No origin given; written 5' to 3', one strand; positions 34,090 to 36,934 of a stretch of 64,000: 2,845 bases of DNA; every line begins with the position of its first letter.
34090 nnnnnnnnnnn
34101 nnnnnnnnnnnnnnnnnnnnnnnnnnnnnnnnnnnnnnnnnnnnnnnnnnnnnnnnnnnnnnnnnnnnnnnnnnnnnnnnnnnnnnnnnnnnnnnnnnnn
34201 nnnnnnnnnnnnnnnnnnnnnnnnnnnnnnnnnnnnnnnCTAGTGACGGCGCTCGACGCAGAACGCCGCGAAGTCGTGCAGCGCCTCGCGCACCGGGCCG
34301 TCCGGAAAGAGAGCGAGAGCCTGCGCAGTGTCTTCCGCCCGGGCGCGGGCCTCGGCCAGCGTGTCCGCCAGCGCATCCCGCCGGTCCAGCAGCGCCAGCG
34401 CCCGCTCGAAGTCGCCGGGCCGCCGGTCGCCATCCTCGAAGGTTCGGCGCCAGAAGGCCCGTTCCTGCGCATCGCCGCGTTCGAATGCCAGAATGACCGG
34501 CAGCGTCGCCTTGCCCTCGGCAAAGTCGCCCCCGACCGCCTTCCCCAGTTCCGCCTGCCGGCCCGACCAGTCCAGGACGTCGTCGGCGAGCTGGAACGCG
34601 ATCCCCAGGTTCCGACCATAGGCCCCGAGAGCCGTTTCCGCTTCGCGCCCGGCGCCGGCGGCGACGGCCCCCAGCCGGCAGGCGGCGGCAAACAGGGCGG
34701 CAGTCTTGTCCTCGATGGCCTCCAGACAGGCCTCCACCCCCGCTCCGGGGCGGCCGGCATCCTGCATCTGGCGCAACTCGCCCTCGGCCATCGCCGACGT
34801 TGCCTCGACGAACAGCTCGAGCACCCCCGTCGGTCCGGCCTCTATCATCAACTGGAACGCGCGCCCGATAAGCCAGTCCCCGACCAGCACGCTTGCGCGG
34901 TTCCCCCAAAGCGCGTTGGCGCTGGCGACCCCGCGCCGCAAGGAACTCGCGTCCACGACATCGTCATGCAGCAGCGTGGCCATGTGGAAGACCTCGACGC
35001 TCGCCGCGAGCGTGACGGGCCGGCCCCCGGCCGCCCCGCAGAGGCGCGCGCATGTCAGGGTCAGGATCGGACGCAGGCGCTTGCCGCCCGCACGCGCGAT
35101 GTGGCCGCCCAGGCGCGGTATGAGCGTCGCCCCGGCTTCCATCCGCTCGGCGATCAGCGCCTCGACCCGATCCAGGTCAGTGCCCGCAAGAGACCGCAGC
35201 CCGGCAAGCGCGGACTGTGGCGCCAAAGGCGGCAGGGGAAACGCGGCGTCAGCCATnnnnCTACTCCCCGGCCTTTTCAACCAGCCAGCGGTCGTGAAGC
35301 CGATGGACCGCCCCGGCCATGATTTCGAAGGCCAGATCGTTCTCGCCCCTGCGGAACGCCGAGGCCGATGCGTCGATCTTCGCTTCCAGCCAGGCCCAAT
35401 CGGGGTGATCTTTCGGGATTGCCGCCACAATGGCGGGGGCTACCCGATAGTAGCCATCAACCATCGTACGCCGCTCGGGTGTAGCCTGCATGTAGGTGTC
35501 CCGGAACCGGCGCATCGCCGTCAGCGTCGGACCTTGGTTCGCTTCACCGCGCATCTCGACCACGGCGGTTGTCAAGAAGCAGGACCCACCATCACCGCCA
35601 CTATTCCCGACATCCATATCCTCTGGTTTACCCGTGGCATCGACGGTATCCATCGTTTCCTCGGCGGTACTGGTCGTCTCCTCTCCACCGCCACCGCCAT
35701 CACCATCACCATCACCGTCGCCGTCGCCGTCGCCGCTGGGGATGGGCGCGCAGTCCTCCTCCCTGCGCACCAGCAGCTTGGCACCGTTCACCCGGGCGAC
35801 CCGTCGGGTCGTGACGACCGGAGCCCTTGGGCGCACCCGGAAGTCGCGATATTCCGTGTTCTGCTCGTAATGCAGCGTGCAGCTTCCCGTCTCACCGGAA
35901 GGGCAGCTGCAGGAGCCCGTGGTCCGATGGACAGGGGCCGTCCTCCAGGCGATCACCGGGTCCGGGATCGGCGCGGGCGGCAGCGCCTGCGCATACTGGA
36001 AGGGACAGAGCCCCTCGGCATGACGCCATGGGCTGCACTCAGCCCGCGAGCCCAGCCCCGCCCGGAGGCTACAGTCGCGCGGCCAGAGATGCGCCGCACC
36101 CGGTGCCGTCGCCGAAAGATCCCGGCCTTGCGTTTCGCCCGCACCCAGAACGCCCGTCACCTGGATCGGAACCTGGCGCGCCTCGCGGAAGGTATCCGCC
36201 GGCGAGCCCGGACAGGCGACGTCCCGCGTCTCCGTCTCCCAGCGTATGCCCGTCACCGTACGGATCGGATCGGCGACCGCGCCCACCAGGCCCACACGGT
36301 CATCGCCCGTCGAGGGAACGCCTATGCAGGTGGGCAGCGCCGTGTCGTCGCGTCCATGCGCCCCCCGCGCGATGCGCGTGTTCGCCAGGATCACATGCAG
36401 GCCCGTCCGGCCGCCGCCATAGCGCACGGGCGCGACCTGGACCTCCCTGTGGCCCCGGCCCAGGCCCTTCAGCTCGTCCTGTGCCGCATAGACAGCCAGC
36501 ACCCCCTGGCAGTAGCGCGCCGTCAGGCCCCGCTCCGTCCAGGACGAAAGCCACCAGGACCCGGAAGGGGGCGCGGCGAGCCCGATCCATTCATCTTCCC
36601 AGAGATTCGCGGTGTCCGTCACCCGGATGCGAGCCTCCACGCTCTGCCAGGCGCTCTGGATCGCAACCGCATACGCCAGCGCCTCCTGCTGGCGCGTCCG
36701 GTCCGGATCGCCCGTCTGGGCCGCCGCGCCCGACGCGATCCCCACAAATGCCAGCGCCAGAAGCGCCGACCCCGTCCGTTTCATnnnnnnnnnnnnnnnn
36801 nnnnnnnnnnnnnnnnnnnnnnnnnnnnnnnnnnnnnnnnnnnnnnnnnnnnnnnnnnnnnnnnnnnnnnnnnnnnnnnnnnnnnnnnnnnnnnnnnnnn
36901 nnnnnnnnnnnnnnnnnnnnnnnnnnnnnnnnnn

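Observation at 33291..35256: Polyprenyl-diphosphate synthase plus CFA-synthase-type methyltransferase embedded operonically in the pilus locus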

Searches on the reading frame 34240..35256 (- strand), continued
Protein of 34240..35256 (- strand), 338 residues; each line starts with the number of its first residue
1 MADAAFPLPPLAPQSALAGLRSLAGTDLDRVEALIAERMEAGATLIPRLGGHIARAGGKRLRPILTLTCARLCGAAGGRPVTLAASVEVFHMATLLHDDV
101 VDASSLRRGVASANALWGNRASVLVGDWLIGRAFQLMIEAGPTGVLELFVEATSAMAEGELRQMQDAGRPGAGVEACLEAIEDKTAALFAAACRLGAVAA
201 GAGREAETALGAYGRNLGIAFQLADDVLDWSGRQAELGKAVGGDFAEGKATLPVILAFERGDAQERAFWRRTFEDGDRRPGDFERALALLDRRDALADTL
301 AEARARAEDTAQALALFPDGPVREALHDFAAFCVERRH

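Call 57: search_solved_structures(query=window:34240-35256:-, max_evalue=1e-66, show_alignments=5)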
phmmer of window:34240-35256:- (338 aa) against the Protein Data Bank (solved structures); distinct sequences matched with E-value up to 1e-66: 5.
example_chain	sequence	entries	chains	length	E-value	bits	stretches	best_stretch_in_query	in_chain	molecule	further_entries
4jxn_A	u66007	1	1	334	1.7e-84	287.1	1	25-336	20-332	Octaprenyl-diphosphate synthase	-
3mzv_A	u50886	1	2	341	1.3e-82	280.9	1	24-336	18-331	Decaprenyl diphosphate synthase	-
3oyr_A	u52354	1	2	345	1.6e-75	257.7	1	16-337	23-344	Trans-isoprenyl diphosphate synthase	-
3wjk_A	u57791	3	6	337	2.4e-68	234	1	19-336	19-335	Octaprenyl diphosphate synthase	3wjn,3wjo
5ze6_A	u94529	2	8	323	2.7e-68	233.9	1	20-336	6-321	Octaprenyl diphosphate synthase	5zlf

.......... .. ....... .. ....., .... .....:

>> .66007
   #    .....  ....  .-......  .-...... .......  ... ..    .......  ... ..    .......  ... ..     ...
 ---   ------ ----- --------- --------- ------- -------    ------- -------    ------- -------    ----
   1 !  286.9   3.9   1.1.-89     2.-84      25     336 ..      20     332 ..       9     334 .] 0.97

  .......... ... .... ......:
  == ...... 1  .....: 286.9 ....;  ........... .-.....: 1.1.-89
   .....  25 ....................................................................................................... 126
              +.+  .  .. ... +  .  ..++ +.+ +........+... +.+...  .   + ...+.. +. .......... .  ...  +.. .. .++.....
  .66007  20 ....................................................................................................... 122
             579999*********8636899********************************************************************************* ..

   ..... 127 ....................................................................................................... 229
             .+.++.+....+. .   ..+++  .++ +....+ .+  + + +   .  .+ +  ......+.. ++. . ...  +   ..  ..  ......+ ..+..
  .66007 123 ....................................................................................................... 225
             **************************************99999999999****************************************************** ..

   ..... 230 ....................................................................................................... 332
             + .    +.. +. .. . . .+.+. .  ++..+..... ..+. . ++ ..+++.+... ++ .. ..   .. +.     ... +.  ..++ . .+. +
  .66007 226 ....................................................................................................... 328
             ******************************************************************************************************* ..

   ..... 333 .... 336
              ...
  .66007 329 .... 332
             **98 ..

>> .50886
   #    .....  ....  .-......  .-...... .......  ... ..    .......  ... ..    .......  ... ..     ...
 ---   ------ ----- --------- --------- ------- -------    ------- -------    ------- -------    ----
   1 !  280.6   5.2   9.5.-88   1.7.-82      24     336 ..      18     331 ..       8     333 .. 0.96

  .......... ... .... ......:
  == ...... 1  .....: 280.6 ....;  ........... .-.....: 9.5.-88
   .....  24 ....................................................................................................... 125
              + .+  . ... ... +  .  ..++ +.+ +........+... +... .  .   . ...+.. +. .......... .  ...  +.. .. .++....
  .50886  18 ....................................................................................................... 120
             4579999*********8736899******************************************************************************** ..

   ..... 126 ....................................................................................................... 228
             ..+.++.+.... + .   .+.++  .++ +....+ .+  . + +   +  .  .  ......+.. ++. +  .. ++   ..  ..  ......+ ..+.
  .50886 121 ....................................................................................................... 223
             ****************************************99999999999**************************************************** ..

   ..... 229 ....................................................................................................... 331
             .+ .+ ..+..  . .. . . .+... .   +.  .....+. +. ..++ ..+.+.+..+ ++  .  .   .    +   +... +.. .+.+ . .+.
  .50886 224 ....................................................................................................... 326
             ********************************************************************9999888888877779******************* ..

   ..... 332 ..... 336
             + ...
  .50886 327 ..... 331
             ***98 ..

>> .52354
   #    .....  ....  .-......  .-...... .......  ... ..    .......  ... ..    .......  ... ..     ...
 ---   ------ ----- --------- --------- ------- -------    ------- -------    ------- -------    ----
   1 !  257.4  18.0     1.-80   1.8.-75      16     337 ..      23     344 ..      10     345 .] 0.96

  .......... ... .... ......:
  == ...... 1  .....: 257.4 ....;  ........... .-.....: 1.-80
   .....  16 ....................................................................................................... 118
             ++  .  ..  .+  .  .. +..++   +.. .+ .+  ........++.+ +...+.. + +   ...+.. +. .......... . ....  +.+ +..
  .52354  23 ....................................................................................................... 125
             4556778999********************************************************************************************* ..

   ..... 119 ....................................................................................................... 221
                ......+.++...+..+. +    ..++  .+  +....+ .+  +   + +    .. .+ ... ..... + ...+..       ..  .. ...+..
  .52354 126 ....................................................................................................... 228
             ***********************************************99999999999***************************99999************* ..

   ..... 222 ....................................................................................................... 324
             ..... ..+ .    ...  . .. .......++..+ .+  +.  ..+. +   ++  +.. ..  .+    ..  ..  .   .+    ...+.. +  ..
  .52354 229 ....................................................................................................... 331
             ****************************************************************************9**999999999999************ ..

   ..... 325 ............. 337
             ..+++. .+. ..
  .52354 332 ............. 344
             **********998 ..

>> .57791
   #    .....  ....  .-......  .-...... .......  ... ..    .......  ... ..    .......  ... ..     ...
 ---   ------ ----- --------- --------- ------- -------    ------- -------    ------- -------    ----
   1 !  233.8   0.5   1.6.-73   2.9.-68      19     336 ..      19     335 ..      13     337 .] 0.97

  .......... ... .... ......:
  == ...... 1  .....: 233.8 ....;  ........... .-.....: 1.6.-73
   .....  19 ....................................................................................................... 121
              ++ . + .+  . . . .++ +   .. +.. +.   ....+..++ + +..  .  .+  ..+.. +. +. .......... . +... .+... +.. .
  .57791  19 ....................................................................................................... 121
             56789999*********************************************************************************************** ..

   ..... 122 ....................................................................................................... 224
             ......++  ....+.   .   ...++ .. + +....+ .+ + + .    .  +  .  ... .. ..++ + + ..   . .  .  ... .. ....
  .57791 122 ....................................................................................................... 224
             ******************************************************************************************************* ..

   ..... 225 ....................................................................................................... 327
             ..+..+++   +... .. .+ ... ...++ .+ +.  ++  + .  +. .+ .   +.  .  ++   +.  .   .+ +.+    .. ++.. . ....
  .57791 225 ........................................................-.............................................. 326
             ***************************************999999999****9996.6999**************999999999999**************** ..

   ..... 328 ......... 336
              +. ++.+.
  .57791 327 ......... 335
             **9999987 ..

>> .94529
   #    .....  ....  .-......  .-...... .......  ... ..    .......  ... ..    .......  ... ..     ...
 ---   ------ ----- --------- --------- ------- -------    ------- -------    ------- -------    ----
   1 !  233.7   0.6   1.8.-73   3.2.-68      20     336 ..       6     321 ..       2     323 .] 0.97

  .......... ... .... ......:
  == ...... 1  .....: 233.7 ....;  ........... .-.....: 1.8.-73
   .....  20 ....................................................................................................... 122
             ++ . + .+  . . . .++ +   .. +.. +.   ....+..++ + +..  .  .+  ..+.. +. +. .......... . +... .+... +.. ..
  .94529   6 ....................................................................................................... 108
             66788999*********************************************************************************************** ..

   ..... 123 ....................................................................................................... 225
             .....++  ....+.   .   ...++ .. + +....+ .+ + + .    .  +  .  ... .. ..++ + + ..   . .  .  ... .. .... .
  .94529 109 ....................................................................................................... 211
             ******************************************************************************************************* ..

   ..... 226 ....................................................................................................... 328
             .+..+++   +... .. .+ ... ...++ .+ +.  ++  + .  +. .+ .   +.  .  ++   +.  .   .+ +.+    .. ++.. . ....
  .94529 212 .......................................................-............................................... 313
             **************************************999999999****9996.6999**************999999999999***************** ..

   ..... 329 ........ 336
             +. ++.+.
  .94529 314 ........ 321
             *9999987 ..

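Call 89: search_protein_families(library=padloc, proteins=[window:34240-35256:-], max_evalue=0.001)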
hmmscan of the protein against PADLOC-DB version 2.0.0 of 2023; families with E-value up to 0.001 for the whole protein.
window:34240-35256:- (338 aa): 0 families

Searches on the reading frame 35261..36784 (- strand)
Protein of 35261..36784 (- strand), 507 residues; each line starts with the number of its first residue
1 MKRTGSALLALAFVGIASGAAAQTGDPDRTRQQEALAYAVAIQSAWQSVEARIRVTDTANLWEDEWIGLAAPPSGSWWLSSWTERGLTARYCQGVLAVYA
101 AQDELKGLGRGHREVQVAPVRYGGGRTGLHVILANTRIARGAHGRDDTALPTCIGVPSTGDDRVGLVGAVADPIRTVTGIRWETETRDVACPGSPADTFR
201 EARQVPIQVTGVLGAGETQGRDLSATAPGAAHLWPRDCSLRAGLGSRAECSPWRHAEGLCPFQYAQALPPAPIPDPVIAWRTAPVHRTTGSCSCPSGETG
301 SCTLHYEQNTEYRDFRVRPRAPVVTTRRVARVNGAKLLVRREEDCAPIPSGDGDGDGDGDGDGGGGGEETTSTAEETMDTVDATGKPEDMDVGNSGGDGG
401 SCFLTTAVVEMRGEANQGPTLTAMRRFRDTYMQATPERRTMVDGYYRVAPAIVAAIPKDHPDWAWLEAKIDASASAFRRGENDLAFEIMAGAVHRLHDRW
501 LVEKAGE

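Call 6: search_protein_families(library=pfam, proteins=[window:35261-36784:-], max_evalue=0.01)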
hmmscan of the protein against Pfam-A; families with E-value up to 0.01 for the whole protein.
window:35261-36784:- (507 aa): 0 families

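Call 10: search_protein_families(library=ncbifam, proteins=[window:35261-36784:-], max_evalue=0.001)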
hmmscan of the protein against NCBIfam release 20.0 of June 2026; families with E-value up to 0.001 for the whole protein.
window:35261-36784:- (507 aa): 1 family
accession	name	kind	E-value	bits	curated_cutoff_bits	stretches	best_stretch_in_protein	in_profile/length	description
NF041770.1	CFI_box_CTERM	domain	1.1e-10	41.2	40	1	402-458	1-53/69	CFI-box-CTERM domain-containing protein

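Call 39: search_protein_families(library=pfam, proteins=[window:35261-36784:-], max_evalue=1)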
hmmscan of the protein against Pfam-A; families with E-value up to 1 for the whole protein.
window:35261-36784:- (507 aa): 0 families

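Call 50: search_protein_representatives(protein=window:35261-36784:-)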
Query: 507 residues. Proteins with E-value up to 0.001 (for the whole library): 1560; up to 1e-10: 159; up to 1e-30: 21. The best 150 are listed.
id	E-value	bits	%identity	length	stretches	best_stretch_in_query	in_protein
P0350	2.4e-173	594.2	75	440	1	5-377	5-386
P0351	9.8e-163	559.2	70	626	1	1-359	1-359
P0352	5.2e-150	517.2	60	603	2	9-354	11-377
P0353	2.6e-101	356.5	58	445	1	86-439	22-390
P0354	1.9e-88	314.1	49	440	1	13-372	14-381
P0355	1.4e-86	307.9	50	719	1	9-350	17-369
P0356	1.9e-86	307.5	65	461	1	143-399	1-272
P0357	1.4e-83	298.1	49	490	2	9-325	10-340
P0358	1.4e-70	255.1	50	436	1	4-368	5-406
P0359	6.5e-59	216.6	42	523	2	249-503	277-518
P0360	1.5e-58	215.4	42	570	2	266-500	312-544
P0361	2.4e-53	198.2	48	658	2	351-503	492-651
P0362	5.7e-48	180.5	41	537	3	374-502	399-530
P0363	4.0e-44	167.8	42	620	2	349-503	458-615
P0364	4.8e-44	167.5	40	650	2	310-506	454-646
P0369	1.1e-32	130.1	56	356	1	392-502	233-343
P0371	7.3e-29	117.5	54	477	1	384-501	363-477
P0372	8.8e-29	117.2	53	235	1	399-503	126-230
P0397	3.3e-24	102.1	47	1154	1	382-501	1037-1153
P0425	2.9e-20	89.1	48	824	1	397-501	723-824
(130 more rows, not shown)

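Call 62: find_encoding_contigs(protein=P0361, flank=8000, max_places=3)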
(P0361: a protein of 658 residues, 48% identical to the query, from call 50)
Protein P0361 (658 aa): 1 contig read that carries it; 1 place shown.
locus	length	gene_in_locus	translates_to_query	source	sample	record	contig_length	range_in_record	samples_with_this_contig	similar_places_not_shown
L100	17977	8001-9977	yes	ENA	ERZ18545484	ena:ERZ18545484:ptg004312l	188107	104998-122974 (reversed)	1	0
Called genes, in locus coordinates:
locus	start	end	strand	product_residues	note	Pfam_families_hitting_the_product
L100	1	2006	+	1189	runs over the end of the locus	PF10412:TrwB_AAD_bind (faint), PF12696:TraG-D_C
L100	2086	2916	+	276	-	-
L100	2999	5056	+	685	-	-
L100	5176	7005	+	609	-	PF01807:Zn_ribbon_DnaG, PF08275:DNAG_N, PF01751:Toprim, PF13155:Toprim_2, PF13362:Toprim_3, PF13662:Toprim_4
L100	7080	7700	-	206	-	-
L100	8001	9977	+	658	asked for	-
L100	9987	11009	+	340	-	PF00348:polyprenyl_synt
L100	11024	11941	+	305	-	PF02353:CMAS, PF13489:Methyltransf_23, PF01209:Ubie_methyltran, PF05175:MTS (weak), PF13847:Methyltransf_31, PF08241:Methyltransf_11, PF08242:Methyltransf_12, PF13649:Methyltransf_25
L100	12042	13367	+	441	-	-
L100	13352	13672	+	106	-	-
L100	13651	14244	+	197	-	PF06114:Peptidase_M78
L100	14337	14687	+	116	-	PF13560:HTH_31, PF01381:HTH_3, PF13443:HTH_26 (weak)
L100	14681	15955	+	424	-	PF13657:Couple_hipA, PF07804:HipA_C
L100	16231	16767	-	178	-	PF05973:Gp49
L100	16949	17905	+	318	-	PF00805:Pentapeptide (weak), PF13576:Pentapeptide_3 (faint), PF13599:Pentapeptide_4 (faint), PF00805:Pentapeptide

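Call 65: find_encoding_contigs(protein=P0372, flank=10000, max_places=3)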
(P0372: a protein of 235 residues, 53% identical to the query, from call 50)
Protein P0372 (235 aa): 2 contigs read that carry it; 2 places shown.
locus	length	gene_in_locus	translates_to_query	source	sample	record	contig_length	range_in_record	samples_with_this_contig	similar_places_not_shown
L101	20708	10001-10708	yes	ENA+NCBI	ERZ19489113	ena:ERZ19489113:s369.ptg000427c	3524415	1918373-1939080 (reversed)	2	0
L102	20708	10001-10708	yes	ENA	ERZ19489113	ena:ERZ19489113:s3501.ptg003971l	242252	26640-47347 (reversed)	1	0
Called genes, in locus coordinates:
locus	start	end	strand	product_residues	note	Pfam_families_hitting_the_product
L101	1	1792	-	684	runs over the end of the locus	PF04879:Molybdop_Fe4S4, PF00384:Molybdopterin, PF01568:Molydop_binding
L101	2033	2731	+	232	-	PF01925:TauE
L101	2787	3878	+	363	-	PF02608:Bmp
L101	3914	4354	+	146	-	PF09917:DUF2147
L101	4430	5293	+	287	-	PF09140:MipZ (faint), PF13614:AAA_31, PF01656:CbiA, PF02374:ArsA_ATPase (weak)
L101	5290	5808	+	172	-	-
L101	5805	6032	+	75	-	-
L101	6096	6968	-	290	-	PF03446:NAD_binding_2, PF03807:F420_oxidored (faint), PF14833:NAD_binding_11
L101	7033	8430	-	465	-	PF00202:Aminotran_3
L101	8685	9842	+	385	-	PF00155:Aminotran_1_2, PF01041:DegT_DnrJ_EryC1 (weak)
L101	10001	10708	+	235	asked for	PF02979:NHase_alpha (weak)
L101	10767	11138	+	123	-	-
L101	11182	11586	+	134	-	-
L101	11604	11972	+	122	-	PF02979:NHase_alpha (weak)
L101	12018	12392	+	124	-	-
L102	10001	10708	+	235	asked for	PF02979:NHase_alpha (weak)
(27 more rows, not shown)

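Call 89: search_protein_families(library=padloc, proteins=[window:35261-36784:-], max_evalue=0.001)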
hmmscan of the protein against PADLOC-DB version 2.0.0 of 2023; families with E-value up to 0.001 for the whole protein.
window:35261-36784:- (507 aa): 0 families

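Call 90: search_protein_families(library=phrogs, proteins=[window:35261-36784:-, P0397, P0425, P0369, P0371], max_evalue=0.001)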
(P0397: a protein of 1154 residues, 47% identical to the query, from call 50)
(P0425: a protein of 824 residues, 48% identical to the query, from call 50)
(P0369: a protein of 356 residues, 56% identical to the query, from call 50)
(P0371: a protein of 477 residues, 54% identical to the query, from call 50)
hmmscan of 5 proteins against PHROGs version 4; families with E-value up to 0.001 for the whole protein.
window:35261-36784:- (507 aa): 0 families

P0397 (1154 aa): 1 family
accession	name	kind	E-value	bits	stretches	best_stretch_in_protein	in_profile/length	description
phrog_3547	-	tail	4e-09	35.8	1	490-764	980-1171/1767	tail length tape measure protein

P0425 (824 aa): 6 families
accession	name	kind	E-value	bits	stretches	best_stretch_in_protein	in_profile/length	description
phrog_4602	-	other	1.6e-09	39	1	641-706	20-84/220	transglycosylase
phrog_380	-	lysis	5e-08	33.3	1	632-706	160-239/309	endolysin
phrog_291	-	lysis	2.5e-07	30.8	1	566-704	352-477/509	endolysin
phrog_14642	-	lysis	0.00013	22.5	1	654-706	25-75/215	endolysin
phrog_33758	-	unknown function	0.00027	21.7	1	655-701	20-66/173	-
phrog_13545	-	unknown function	0.0008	19.7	0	625-704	242-320/323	-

P0369 (356 aa): 1 family
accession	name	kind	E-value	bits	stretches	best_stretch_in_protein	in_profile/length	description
phrog_6121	-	head and packaging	2.3e-12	48.1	1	1-47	6-52/392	virion structural protein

P0371 (477 aa): 1 family
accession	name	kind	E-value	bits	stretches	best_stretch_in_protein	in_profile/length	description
phrog_58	-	tail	7.3e-05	22.3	1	293-358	850-923/1544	tail length tape measure protein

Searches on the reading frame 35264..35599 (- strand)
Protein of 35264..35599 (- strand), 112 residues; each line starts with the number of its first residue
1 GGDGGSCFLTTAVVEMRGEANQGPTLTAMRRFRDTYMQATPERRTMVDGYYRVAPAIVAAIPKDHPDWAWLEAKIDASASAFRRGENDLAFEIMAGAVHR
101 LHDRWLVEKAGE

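Call 75: predict_structure(alignment_id=A3)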
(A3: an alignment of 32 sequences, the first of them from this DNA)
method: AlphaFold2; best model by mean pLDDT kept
length: 112 residues; sequences in the alignment: 32
mean_pLDDT: 89.1   pTM: 0.81
mean pLDDT of the five models: 89.1, 86.8, 85.7, 85.6, 85.3
residues with pLDDT >= 90: 87; 70-90: 14; 50-70: 5; < 50: 6
segments of 3 or more residues with pLDDT < 50: 1-5
pLDDT, mean of each block of 10 residues (from residue 1): 57 88 89 95 94 93 95 97 97 96 85 53
secondary structure, 60 per line:
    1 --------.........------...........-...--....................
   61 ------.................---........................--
elements in order: H9-17 H24-34 H41-60 H67-83 H87-110
